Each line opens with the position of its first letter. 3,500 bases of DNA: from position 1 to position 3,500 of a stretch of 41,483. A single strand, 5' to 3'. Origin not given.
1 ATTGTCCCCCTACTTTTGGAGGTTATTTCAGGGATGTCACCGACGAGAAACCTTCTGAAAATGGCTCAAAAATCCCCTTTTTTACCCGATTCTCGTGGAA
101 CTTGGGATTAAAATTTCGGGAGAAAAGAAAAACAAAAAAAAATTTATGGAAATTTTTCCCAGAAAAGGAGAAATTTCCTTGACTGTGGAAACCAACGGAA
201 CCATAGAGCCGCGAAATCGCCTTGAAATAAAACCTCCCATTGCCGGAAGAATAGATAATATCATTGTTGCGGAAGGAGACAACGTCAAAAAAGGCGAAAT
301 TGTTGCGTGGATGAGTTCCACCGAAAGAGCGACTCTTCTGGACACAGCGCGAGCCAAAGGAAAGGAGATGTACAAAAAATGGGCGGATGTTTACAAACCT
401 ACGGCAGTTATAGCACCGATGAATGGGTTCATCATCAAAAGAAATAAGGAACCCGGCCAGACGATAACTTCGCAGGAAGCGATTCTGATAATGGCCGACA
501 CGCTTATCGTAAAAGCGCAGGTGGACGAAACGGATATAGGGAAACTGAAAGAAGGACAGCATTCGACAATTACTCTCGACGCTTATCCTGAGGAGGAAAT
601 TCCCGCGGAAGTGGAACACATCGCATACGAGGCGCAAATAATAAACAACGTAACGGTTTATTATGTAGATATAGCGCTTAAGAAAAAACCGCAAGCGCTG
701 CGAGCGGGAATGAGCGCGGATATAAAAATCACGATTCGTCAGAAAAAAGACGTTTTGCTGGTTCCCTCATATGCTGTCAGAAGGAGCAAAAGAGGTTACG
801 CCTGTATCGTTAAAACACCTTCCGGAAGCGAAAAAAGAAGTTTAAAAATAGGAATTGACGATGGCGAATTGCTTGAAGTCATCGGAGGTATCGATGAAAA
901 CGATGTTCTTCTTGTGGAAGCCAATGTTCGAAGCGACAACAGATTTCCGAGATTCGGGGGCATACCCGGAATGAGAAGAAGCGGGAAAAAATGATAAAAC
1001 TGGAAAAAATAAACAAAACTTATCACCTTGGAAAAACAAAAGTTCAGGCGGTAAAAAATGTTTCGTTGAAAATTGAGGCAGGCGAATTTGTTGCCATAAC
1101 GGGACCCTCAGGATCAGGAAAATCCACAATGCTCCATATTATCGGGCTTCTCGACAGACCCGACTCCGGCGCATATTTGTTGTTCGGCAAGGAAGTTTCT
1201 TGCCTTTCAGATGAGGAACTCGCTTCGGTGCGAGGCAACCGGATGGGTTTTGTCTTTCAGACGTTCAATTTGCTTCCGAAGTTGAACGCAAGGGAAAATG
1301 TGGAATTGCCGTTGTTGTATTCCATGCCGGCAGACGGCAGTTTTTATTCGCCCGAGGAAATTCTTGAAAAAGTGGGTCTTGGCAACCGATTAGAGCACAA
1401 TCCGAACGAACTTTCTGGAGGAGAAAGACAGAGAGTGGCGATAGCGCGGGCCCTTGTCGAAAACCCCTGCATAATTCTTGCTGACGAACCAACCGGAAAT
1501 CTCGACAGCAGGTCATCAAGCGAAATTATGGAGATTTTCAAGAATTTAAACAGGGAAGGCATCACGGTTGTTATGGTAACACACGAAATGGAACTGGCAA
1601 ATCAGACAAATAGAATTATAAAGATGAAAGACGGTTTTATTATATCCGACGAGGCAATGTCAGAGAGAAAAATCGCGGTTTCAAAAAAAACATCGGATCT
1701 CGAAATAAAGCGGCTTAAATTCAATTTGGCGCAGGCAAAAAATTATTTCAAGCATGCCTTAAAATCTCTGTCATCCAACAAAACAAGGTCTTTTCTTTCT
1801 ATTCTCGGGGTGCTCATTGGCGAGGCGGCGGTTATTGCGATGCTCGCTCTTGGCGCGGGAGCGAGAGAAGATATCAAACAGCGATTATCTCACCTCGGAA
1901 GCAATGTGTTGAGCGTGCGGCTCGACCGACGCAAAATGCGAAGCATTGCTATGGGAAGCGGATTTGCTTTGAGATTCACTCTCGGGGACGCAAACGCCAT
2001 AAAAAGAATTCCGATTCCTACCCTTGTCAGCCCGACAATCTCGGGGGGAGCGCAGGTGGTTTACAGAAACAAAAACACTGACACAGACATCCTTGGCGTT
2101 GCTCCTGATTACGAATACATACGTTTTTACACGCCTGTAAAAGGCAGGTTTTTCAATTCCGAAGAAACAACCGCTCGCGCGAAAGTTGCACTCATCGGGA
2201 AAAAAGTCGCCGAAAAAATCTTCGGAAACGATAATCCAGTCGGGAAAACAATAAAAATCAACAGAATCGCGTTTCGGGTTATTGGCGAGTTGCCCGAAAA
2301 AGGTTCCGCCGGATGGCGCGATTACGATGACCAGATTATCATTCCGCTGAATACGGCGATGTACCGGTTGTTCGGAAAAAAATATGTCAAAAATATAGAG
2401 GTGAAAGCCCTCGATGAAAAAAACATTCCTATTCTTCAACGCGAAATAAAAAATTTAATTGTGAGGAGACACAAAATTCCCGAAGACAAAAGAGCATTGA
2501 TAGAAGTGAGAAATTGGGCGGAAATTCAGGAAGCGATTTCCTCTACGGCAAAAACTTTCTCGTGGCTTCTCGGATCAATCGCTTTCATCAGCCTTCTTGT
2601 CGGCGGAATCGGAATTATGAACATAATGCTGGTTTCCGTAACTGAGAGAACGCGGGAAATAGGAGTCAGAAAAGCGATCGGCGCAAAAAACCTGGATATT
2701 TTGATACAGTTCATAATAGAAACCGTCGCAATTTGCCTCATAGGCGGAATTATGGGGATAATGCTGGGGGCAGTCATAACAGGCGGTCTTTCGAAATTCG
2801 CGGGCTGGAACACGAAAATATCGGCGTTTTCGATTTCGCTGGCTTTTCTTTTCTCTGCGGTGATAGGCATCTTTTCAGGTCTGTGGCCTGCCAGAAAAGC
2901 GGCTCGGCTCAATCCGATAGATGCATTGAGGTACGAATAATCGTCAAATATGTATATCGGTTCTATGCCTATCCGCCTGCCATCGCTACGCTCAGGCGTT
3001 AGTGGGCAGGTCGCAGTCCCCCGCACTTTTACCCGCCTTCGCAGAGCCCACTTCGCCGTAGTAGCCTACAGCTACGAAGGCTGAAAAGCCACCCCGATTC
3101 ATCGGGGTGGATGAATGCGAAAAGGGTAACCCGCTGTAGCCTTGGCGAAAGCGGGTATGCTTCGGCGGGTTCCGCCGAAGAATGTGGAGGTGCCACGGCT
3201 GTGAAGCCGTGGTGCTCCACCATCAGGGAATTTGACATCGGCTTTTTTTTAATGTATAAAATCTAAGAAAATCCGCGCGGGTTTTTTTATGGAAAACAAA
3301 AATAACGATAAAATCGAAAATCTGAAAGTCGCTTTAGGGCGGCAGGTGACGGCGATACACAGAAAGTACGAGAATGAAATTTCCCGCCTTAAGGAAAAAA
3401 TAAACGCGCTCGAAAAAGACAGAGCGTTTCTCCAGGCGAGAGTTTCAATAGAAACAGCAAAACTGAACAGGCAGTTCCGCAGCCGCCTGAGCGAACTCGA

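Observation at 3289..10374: Operon of two giant, essentially proline-free coiled-coil proteins (1154 + 1202 aa)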

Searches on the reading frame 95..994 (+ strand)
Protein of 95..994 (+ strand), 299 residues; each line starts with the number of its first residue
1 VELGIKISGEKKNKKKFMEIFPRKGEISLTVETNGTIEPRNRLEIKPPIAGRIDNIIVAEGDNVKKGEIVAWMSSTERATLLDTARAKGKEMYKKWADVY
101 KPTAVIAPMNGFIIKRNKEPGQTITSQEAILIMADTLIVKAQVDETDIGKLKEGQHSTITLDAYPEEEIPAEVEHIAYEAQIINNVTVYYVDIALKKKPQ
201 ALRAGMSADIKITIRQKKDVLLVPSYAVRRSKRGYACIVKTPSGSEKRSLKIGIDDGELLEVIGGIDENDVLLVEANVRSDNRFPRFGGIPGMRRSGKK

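Call 9: search_protein_families(library=pfam, proteins=[window:95-994:+], max_evalue=0.001)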
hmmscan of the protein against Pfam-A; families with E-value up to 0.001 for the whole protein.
window:95-994:+ (299 aa): 2 families
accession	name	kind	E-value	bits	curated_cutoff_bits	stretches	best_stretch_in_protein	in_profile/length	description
PF13437.12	HlyD_3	-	3.8e-16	60.2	22.2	1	105-205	2-106/106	HlyD family secretion protein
PF16576.10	HlyD_D23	-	1.6e-15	57.4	30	1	98-208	104-214/214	Barrel-sandwich domain of CusB or HlyD membrane-fusion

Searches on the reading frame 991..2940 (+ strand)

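Call 9: search_protein_families(library=pfam, proteins=[window:991-2940:+], max_evalue=0.001)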
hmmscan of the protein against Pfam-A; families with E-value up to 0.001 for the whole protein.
window:991-2940:+ (649 aa): 6 families
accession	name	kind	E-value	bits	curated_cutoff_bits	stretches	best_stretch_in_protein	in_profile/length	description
PF12704.14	MacB_PCD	-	2.1e-44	152.7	27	1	267-488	1-206/207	MacB-like periplasmic core domain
PF00005.33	ABC_tran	-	1.2e-31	110.6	25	1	21-168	1-136/137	ABC transporter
PF02687.27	FtsX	-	7e-20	71.7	25.5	1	529-642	2-120/120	FtsX-like permease C-terminal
PF13304.12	AAA_21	-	2.3e-07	31.6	27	0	125-202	222-302/304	AAA domain, putative AbiEii toxin, Type IV TA system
PF02463.25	SMC_N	-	3.3e-07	30.4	40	0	137-213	133-212/220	RecF/RecN/SMC N terminal domain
PF13555.12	AAA_29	-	0.00039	20.6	27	0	25-48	16-39/61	P-loop containing region of AAA domain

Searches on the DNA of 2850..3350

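Call 38: search_rna_families(source=window, start=2850, end=3350, threshold=evalue, max_evalue=10)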
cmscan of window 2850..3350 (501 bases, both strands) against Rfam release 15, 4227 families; matches with E-value up to 10: 14.
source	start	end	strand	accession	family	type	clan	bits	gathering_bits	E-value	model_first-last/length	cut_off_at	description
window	3230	3293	+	RF02064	STnc370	Gene; sRNA;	-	22.4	54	1.7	1-71/71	no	Enterobacterial sRNA STnc370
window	3229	3339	+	RF02528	SSRC41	Gene; sRNA;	-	20.2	60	5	1-111/111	no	Streptococcus sRNA SSRC41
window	3226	3348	+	RF01931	bxd_3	Gene; lncRNA;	-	19.4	70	4.8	1-137/137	no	Bithoraxoid conserved region 3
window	3238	3290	+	RF00110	RybB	Gene; sRNA;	-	18.5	40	0.28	1-79/79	no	RybB RNA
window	3218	3288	+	RF02083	OrzO-P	Gene; antitoxin;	-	17.1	60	3.7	1-76/76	no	OrzO-P RNA antitoxin family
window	3085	3161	+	RF01386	isrB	Gene; sRNA;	-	16.5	35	1.7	1-87/87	no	isrB Hfq binding RNA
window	3156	3231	-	RF02835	Bcj11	Gene; sRNA;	-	15.8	49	3.6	1-122/122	no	Burkholderia RNA 11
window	3194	3290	+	RF00513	Trp_leader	Cis-reg; leader;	-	15.7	41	2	1-100/100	no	Tryptophan operon leader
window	2891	3029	-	RF02692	BTH_s39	Gene; sRNA;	-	14.6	77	1.1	1-130/130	no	Burkholderia sRNA 39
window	3182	3245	+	RF02470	Ms_IGR-8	Gene; sRNA;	-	14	44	1.9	1-63/63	no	Mycobacterium sRNA Ms_IGR-8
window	3204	3288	+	RF02450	ncr1175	Gene; sRNA;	-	13.9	60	8.1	1-110/110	no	Bacillus sRNA ncr1175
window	3155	3287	+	RF02144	rsmX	Gene;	CL00106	13.7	56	4.1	1-114/114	no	rsmX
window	3192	3287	+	RF01394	isrK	Gene; sRNA;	-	13.1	50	2.5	1-77/77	no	isrK Hfq binding RNA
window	3258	3350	+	RF02777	OppA_thermometer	Cis-reg; thermoregulator;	-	11.6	290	0.95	1-92/304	3'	OppA 5' UTR thermometer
